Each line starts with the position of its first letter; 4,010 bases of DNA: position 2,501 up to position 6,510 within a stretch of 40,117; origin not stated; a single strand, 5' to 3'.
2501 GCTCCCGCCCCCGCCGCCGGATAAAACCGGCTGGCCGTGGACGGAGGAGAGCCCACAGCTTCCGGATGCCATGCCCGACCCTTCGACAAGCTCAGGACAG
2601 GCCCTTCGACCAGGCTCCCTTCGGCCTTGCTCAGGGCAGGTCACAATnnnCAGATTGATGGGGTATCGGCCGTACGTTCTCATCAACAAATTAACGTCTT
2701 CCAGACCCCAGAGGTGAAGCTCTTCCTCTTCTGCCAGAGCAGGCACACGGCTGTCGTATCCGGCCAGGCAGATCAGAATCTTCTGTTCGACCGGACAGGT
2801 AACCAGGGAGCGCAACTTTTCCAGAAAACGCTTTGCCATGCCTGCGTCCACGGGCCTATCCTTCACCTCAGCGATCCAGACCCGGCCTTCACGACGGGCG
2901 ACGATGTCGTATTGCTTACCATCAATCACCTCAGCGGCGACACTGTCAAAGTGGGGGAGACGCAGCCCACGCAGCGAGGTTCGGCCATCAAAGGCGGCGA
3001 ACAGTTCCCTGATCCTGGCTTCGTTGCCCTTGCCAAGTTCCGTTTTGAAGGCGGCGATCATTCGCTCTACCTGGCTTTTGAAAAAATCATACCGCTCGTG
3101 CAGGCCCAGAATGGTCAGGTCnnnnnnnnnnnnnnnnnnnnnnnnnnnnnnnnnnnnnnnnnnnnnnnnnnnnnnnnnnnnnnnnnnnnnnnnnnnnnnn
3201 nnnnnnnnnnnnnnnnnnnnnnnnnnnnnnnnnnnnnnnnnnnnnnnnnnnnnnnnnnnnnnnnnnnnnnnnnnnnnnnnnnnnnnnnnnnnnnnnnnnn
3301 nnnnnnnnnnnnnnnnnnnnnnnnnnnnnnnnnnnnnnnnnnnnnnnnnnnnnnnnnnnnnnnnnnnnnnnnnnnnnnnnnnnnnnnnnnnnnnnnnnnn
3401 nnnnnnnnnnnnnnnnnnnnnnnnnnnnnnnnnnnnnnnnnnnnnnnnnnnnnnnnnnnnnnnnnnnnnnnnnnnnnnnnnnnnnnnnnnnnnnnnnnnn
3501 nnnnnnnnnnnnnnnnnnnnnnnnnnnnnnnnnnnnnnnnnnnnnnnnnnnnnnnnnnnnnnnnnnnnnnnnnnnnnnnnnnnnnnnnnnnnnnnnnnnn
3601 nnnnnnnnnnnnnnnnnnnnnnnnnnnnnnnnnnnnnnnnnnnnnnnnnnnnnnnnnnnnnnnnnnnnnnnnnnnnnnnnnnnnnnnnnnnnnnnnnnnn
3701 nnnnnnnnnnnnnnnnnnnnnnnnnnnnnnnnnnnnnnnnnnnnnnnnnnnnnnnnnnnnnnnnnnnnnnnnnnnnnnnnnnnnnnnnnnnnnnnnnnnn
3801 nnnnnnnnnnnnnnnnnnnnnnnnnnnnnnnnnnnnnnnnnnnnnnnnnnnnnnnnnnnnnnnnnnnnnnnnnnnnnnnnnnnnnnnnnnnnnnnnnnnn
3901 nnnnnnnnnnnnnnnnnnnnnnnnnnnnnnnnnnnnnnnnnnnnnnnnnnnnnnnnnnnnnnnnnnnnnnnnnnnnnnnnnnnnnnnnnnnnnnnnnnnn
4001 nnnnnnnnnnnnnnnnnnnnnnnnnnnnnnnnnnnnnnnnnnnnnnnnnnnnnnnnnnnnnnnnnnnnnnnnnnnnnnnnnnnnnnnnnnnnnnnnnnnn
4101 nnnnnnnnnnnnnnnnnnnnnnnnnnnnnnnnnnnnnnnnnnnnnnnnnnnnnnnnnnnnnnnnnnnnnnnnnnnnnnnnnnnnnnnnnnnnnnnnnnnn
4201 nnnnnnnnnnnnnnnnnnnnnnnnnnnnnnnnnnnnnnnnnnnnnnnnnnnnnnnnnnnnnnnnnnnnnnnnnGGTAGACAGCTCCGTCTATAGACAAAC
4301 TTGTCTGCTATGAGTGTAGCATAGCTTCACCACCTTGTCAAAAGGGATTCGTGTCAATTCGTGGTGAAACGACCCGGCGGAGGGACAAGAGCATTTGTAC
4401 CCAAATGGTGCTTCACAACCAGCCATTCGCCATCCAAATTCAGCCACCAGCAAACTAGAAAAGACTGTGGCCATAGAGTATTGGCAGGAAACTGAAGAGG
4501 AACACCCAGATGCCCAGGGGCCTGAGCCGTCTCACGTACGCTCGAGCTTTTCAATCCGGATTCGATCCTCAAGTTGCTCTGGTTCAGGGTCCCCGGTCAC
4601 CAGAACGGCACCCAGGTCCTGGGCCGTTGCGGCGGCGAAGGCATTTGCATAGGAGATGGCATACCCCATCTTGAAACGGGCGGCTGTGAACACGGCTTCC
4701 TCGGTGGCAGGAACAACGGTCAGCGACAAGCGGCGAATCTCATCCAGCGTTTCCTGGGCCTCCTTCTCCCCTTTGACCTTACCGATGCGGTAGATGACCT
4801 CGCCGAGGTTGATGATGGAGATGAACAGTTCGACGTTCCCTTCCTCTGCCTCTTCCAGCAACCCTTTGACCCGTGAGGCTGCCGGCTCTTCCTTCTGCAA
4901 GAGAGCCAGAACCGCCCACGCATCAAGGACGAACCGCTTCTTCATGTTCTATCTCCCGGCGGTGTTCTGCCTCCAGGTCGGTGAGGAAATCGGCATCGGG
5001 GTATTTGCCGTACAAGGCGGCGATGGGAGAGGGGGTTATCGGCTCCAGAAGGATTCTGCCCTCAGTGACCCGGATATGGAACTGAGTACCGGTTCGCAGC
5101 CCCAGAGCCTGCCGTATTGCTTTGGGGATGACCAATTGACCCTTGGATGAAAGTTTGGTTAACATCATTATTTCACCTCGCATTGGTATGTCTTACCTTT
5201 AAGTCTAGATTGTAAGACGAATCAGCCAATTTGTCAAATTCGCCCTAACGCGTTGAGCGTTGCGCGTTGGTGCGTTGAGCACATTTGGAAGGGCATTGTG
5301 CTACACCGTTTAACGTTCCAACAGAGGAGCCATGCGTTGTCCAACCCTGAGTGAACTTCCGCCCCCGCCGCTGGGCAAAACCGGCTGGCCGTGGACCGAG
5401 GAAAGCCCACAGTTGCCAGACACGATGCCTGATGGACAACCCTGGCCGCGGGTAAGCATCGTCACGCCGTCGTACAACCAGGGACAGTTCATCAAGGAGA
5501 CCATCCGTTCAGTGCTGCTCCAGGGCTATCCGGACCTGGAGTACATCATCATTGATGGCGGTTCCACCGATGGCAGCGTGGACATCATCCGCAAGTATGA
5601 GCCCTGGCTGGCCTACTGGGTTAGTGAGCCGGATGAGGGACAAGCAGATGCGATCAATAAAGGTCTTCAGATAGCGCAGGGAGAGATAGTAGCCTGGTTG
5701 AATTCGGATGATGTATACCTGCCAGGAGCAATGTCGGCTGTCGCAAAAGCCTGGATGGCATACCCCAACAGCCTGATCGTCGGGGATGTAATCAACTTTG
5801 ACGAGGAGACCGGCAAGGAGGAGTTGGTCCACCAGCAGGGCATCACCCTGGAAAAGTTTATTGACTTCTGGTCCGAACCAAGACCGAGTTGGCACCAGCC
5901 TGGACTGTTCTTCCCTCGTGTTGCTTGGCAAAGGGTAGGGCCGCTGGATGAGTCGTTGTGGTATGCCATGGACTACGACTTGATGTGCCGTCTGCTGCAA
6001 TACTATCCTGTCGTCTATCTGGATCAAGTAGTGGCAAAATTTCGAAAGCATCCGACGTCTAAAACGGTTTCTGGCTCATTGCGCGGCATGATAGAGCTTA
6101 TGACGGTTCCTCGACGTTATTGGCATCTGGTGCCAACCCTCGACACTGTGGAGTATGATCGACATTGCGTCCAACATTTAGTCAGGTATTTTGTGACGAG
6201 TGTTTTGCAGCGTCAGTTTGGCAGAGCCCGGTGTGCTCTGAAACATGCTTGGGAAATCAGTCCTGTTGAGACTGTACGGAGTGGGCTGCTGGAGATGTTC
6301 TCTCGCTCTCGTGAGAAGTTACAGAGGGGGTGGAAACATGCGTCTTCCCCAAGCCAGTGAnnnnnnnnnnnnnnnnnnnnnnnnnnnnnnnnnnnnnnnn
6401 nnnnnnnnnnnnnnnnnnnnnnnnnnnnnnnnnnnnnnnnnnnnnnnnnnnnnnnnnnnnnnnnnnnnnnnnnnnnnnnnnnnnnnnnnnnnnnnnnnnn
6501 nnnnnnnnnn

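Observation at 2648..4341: Stand-alone NTPase, wHTH and nuclease-like gene with its own promoter/operator: candidate sensor or defence gene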

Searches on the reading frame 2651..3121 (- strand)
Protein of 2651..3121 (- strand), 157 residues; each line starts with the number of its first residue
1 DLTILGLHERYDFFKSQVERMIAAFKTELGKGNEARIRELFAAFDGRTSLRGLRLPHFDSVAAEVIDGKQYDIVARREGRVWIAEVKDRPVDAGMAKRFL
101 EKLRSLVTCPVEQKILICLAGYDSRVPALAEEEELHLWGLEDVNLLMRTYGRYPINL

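Call 34: search_solved_structures(query=A2, max_evalue=10, show_alignments=2)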
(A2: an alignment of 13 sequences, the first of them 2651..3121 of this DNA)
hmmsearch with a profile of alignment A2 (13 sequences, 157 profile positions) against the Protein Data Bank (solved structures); distinct sequences matched with E-value up to 10: 8.
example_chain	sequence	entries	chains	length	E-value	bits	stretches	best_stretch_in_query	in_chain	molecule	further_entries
6uri_M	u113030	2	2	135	0.048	16.6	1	59-107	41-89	AP-2 complex subunit mu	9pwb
6owt_M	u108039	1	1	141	0.054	16.4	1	59-107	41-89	Adaptor protein complex AP-2, mu1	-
1y88_A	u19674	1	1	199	0.14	15.1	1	64-157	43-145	Hypothetical protein AF1548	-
2bp5_M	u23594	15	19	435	0.23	14.4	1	59-107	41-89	CLATHRIN COAT ASSEMBLY PROTEIN AP50 | AP-2 COMPLEX SUBUNIT MU-1 | AP-2 complex subunit mu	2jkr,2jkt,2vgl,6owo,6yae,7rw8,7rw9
2xa7_M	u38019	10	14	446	0.23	14.4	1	59-107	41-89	AP-2 COMPLEX SUBUNIT MU, | AP-2 COMPLEX SUBUNIT MU | ADAPTOR-RELATED PROTEIN COMPLEX 2, MU 2 SUBUNIT, C-TERMINAL DOMAIN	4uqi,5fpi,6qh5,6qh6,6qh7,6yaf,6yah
6oxl_M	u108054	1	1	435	0.23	14.4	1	59-107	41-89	AP-2 complex subunit mu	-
4phr_A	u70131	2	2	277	0.49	13.3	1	96-133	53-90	Putative glycosyltransferase (GalT1)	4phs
4pfx_A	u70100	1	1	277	0.49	13.3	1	96-133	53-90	Putative glycosyltransferase (GalT1)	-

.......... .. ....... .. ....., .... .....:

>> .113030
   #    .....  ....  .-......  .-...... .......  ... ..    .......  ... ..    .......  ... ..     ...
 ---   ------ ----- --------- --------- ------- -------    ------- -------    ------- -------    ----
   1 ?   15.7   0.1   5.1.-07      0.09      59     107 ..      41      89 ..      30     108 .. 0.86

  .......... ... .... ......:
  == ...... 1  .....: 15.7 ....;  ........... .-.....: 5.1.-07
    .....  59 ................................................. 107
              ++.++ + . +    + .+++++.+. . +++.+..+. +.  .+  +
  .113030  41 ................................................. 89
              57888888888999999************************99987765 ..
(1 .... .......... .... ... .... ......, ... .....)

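Call 35: search_protein_families(library=pfam, alignment_id=A2, max_evalue=10)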
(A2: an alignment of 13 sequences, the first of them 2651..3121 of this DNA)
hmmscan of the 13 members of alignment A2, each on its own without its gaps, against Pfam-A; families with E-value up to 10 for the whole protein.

A. member 1, window:2651-3121:- (157 aa): 1 family
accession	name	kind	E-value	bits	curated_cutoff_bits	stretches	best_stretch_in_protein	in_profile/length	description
PF19645.4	DUF6148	-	0.15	12.6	27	1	66-89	24-47/74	Family of unknown function (DUF6148)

B. families by the number of members that match (of 13 scanned): 18 families
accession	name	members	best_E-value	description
PF04471.18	Mrr_cat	3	0.0032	Restriction endonuclease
PF08378.17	NERD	3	0.034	Nuclease-related domain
PF19720.4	DUF6214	2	0.086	Family of unknown function (DUF6214)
PF22739.2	NA-iREase3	1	0.0099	NACHT-associated inactive Restriction Endonuclease 2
PF20439.3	SpoIVA_C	1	0.018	Sporulation stage IV protein A, C-terminal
PF14645.11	Chibby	1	0.058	Chibby family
PF01939.22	NucS_C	1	0.1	Endonuclease NucS C-terminal domain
PF07321.17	YscO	1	0.11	Type III secretion protein YscO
PF18284.7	DNA_meth_N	1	0.12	DNA methylase N-terminal domain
PF17201.10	Cache_3-Cache_2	1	0.14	Cache 3/Cache 2 fusion domain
PF09058.15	L27_1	1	0.14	L27_1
PF19645.4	DUF6148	1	0.15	Family of unknown function (DUF6148)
PF11692.13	DUF3289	1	0.2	Protein of unknown function (DUF3289)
PF21729.3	IRX15_IRX15L_GXM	1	0.2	IRX15/IRX15L/GXM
PF04402.19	SIMPL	1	0.22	Protein of unknown function (DUF541)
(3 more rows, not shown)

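Call 48: predict_structure(alignment_id=A2)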
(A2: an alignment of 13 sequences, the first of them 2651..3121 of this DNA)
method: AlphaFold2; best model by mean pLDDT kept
length: 157 residues; sequences in the alignment: 13
mean_pLDDT: 86.5   pTM: 0.75
mean pLDDT of the five models: 86.5, 86.4, 85.4, 85.4, 85.4
residues with pLDDT >= 90: 106; 70-90: 25; 50-70: 21; < 50: 5
segments of 3 or more residues with pLDDT < 50: 28-30
pLDDT, mean of each block of 10 residues (from residue 1): 59 70 53 86 94 93 93 93 95 96 90 95 95 95 95 83
secondary structure, 60 per line:
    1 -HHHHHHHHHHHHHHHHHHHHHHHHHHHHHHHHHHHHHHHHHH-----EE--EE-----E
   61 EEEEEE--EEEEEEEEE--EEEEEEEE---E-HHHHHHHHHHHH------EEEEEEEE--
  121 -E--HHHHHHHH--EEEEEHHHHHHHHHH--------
elements in order: H2-43 E60-66 E69-77 E80-87 H93-104 E111-118 H125-132 E135-139 H140-149

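Call 52: fold_search(model_id=the predicted structure, library=pdb)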
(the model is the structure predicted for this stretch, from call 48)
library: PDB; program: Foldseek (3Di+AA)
matches with E <= 10: 899; with E <= 0.001: 1
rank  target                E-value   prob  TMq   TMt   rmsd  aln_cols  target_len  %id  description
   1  1y88                  1.3e-04  1.00  0.60  0.52   4.9       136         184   14  Crystal Structure of Protein of Unknown Function AF1548 (released 2004-12-21)
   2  2vld_B                1.1e-03  1.00  0.40  0.29   3.8        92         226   21  crystal structure of a repair endonuclease from Pyrococcus abyssi (released 2009-05-19)
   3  2vld_A                1.2e-03  1.00  0.40  0.29   3.5        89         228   17  crystal structure of a repair endonuclease from Pyrococcus abyssi (released 2009-05-19)
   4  8z4i_B                2.9e-03  1.00  0.40  0.18   4.5        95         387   19  crystal structure of Cdn1 in complex with cA3 (released 2026-02-04)
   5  1xmx                  3.0e-03  1.00  0.47  0.21   5.0       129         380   13  Crystal structure of protein VC1899 from Vibrio cholerae (released 2004-11-16)
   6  8z4i_A                3.3e-03  1.00  0.41  0.18   4.9       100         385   18  crystal structure of Cdn1 in complex with cA3 (released 2026-02-04)
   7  5gkj_B                6.2e-03  1.00  0.44  0.32   4.3       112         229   21  Structure of EndoMS in apo form (released 2016-11-02)
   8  5gke_A                8.6e-03  1.00  0.38  0.26   3.8        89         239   20  Structure of EndoMS-dsDNA1 complex (released 2016-11-02)
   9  9u49_A                1.0e-02  0.99  0.38  0.17   5.7       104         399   16  crystal structure of Cdn1 in complex with cA4 (released 2026-02-04)
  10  4oc8_A                1.1e-02  1.00  0.54  0.25   5.0       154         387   16  DNA modification-dependent restriction endonuclease AspBHI (released 2014-03-19)
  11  5gkj_A                2.1e-02  0.98  0.33  0.26   4.2        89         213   17  Structure of EndoMS in apo form (released 2016-11-02)
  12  6l3s_A                2.1e-02  0.60  0.24  0.19  11.3       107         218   12  Crystal structure of metallo-beta-lactamase IMP-27 from Morganella morganii (released 2020-10-28)
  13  7pp0                  2.8e-02  0.75  0.29  0.21  10.5       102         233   14  Crystal structure of the VIM-2 acquired metallo-beta-Lactamase in complex with compound 28 (JMV-7038) (released 2022-03-16)
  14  4ua4_A                2.9e-02  0.66  0.28  0.20  10.0       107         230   12  Structure of the VIM-2 Metallo-beta-Lactamase in Complex with a Bisthiazolidine Inhibitor (released 2014-09-17)
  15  6zgm                  3.1e-02  0.66  0.28  0.20   9.9       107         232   10  Crystal Structure of the VIM-2 Acquired Metallo-beta-Lactamase in Complex with the thiazolecarboxylate inhibitor ANT2681 (released 2020-09-02)
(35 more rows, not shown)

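Call 70: search_solved_structures(query=A2, max_evalue=0.2, show_alignments=3)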
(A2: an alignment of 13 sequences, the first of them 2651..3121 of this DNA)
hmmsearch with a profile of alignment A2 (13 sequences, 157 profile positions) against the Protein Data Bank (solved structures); distinct sequences matched with E-value up to 0.2: 3.
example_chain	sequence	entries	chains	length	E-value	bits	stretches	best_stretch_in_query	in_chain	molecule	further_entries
6uri_M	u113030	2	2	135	0.048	16.6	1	59-107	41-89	AP-2 complex subunit mu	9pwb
6owt_M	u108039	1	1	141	0.054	16.4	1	59-107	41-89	Adaptor protein complex AP-2, mu1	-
1y88_A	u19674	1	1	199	0.14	15.1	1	64-157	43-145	Hypothetical protein AF1548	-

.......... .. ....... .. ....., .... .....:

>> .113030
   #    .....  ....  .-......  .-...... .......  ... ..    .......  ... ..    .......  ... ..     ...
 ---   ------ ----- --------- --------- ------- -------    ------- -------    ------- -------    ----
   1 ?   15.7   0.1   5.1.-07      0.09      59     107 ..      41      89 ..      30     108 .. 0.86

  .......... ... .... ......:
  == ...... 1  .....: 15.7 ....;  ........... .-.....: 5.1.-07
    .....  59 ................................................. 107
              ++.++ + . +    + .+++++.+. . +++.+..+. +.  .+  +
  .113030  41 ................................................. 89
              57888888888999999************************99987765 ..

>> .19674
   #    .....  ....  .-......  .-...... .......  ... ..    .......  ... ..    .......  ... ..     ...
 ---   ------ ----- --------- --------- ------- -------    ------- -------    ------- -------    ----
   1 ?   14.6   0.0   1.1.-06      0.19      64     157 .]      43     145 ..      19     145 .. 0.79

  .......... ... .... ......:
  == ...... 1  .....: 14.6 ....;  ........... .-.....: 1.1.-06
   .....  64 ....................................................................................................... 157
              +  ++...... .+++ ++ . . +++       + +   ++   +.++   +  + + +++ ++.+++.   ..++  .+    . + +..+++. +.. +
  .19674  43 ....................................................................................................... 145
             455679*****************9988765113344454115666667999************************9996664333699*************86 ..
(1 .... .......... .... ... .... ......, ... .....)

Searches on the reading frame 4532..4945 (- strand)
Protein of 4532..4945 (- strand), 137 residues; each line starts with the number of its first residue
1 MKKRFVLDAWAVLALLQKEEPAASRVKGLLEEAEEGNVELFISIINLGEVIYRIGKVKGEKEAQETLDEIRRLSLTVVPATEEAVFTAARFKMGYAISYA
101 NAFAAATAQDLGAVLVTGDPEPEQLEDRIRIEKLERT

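Call 13: search_protein_families(library=pfam, proteins=[window:4532-4945:-], max_evalue=0.001)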
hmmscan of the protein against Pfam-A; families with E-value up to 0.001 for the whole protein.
window:4532-4945:- (137 aa): 2 families
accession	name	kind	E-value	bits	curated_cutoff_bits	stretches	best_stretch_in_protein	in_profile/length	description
PF01850.27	PIN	-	9.7e-16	58.9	23.6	1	6-122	2-114/120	PIN domain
PF13470.12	PIN_3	-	0.00047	21.4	27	1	4-82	1-78/115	PIN domain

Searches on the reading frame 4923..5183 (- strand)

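Call 13: search_protein_families(library=pfam, proteins=[window:4923-5183:-], max_evalue=0.001)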
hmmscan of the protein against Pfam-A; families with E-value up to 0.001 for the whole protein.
window:4923-5183:- (86 aa): 1 family
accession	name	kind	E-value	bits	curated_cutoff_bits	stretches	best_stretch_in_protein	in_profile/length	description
PF04014.23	MazE_antitoxin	-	1.6e-10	41.2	24.7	1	9-52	2-46/48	Antidote-toxin recognition MazE, bacterial antitoxin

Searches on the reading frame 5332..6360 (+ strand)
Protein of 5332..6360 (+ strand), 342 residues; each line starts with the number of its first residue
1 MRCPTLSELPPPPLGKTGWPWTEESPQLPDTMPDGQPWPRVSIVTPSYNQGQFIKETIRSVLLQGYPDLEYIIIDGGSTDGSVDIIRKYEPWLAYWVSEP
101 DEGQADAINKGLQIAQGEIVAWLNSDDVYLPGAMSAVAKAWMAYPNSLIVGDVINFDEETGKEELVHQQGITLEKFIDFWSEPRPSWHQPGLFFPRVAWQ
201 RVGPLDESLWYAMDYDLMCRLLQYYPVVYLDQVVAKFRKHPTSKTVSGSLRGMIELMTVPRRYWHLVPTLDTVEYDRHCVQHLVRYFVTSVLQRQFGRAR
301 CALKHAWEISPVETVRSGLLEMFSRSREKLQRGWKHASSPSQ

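Call 13: search_protein_families(library=pfam, proteins=[window:5332-6360:+], max_evalue=0.001)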
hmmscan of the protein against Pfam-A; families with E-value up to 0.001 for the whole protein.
window:5332-6360:+ (342 aa): 3 families
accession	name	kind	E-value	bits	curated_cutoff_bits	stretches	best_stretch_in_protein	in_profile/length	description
PF00535.33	Glycos_transf_2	-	1.9e-29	103.2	23.3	1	42-169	1-131/168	Glycosyl transferase family 2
PF10111.15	Glyco_tranf_2_2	-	3e-10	40.5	27.3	1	44-230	3-208/276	Glycosyltransferase like family 2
PF13641.12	Glyco_tranf_2_3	-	1.6e-05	25.5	27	1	39-138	1-108/230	Glycosyltransferase like family 2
